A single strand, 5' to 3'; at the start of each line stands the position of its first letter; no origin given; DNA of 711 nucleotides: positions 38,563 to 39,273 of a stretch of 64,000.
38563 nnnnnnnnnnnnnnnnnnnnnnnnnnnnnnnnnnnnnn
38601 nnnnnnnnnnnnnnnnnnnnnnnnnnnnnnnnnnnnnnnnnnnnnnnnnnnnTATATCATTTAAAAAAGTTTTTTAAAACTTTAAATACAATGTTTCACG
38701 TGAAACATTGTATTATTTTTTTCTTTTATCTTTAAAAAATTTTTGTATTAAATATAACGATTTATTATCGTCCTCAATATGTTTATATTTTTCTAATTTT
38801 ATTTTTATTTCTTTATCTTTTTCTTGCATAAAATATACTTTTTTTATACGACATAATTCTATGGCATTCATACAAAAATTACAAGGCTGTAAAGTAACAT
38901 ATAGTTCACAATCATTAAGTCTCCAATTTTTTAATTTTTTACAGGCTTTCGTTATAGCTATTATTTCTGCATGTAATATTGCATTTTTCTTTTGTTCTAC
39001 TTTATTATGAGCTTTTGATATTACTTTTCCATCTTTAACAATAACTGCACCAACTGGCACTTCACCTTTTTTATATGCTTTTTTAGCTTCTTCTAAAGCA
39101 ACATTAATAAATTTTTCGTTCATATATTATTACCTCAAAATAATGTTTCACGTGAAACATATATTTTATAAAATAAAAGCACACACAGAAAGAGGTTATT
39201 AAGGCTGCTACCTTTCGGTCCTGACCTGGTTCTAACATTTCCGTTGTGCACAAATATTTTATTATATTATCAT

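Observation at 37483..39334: Centromere-like array: five identical perfect parS palindromes within 1.85 kb around dnaX-tadA-ffs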

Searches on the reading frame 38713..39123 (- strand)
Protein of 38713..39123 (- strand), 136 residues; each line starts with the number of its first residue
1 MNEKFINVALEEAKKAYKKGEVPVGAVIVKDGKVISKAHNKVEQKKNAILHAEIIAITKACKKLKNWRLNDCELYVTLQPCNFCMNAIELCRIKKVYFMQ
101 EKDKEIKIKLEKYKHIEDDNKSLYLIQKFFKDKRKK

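Call 7: search_protein_families(library=pfam, proteins=[window:38713-39123:-])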
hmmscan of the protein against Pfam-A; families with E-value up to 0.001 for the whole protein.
window:38713-39123:- (136 aa): 3 families
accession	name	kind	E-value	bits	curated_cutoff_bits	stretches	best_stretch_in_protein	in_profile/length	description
PF00383.29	dCMP_cyt_deam_1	-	4.1e-31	107.3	25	1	2-99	4-101/102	Cytidine and deoxycytidylate deaminase zinc-binding region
PF14437.12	MafB19-deam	-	1.6e-30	106.3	27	1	3-132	4-140/142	MafB19-like deaminase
PF14439.12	Bd3614-deam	-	2.5e-08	34.4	38.5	1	25-101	12-91/113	Bd3614-like deaminase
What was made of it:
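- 38713..39123 (-): tadA, a tRNA adenosine deaminase. call 7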

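Call 8: find_encoding_contigs(protein=window:38713-39123:-, flank=10000, max_places=8)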
Protein window:38713-39123:- (136 aa): 9 contigs read that carry it; 8 places shown.
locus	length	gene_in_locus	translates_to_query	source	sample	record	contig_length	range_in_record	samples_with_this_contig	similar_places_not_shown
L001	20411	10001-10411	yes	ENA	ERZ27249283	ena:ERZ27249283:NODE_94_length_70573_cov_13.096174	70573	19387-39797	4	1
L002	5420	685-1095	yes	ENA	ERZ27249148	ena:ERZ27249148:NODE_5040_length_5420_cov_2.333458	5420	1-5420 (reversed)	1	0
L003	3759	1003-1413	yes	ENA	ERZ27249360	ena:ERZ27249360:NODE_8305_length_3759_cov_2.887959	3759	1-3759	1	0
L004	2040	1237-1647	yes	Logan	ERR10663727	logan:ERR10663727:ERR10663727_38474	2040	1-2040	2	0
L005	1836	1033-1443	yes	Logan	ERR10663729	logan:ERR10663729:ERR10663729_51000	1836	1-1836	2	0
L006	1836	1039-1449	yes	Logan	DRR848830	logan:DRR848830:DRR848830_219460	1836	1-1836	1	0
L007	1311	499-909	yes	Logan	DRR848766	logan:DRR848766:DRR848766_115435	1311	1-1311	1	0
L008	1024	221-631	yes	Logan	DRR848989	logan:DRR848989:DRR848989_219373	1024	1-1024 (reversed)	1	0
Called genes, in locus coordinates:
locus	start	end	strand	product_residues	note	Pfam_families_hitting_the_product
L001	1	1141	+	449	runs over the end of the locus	PF11638:DnaA_N, PF01695:IstB_IS21, PF00308:Bac_DnaA, PF13401:AAA_22 (faint), PF00004:AAA (weak), PF08299:Bac_DnaA_C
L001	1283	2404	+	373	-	PF00712:DNA_pol3_beta, PF02767:DNA_pol3_beta_2, PF02768:DNA_pol3_beta_3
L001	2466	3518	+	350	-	-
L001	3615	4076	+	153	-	PF06338:ComK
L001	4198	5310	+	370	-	PF02463:SMC_N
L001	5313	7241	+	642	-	PF02518:HATPase_c, PF00204:DNA_gyraseB, PF01751:Toprim, PF00986:DNA_gyraseB_C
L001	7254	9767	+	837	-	PF00521:DNA_topoisoIV, PF03989:DNA_gyraseA_C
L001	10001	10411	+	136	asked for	PF00383:dCMP_cyt_deam_1, PF14437:MafB19-deam, PF14439:Bd3614-deam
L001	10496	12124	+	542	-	PF06068:TIP49 (faint), PF13177:DNA_pol3_delta2, PF00004:AAA, PF07728:AAA_5 (faint), PF13401:AAA_22 (faint), PF21960:RCF1-5-like_lid (weak), PF22608:DNAX_ATPase_lid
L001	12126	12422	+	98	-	PF02575:YbaB_DNA_bd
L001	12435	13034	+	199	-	PF21176:RecR_HhH, PF01751:Toprim (weak), PF13662:Toprim_4, PF21175:RecR_C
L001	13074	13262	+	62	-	PF07441:BofA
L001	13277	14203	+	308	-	PF13177:DNA_pol3_delta2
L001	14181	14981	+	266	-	PF04468:PSP1, PF28472:PSP1_3rd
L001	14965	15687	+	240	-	PF05175:MTS, PF02384:N6_Mtase, PF02475:TRM5-TYW2_MTfase (weak), PF03602:Cons_hypoth95 (weak), PF13847:Methyltransf_31 (weak), PF13649:Methyltransf_25 (weak)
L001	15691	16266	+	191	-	PF01195:Pept_tRNA_hydro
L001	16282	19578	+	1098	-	PF17757:UvrB_inter, PF02559:CarD_TRCF_RID, PF00270:DEAD, PF04851:ResIII, PF00271:Helicase_C, PF22590:Cas3-like_C_2 (weak), PF03461:TRCF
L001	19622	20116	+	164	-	PF04014:MazE_antitoxin (weak)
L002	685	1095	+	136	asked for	PF00383:dCMP_cyt_deam_1, PF14437:MafB19-deam, PF14439:Bd3614-deam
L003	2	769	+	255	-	?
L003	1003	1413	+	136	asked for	PF00383:dCMP_cyt_deam_1, PF14437:MafB19-deam, PF14439:Bd3614-deam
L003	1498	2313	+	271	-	PF05496:RuvB_N (faint), PF06068:TIP49 (faint), PF13177:DNA_pol3_delta2, PF00004:AAA, PF07728:AAA_5 (faint), PF13401:AAA_22 (faint), PF21960:RCF1-5-like_lid (weak), PF22608:DNAX_ATPase_lid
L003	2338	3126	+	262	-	-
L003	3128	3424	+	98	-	PF02575:YbaB_DNA_bd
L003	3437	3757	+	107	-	?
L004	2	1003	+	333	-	?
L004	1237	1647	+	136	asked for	PF00383:dCMP_cyt_deam_1, PF14437:MafB19-deam, PF14439:Bd3614-deam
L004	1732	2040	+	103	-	?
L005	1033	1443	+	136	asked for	PF00383:dCMP_cyt_deam_1, PF14437:MafB19-deam, PF14439:Bd3614-deam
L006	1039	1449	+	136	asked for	PF00383:dCMP_cyt_deam_1, PF14437:MafB19-deam, PF14439:Bd3614-deam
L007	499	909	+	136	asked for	PF00383:dCMP_cyt_deam_1, PF14437:MafB19-deam, PF14439:Bd3614-deam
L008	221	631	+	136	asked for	PF00383:dCMP_cyt_deam_1, PF14437:MafB19-deam, PF14439:Bd3614-deam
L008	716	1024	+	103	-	?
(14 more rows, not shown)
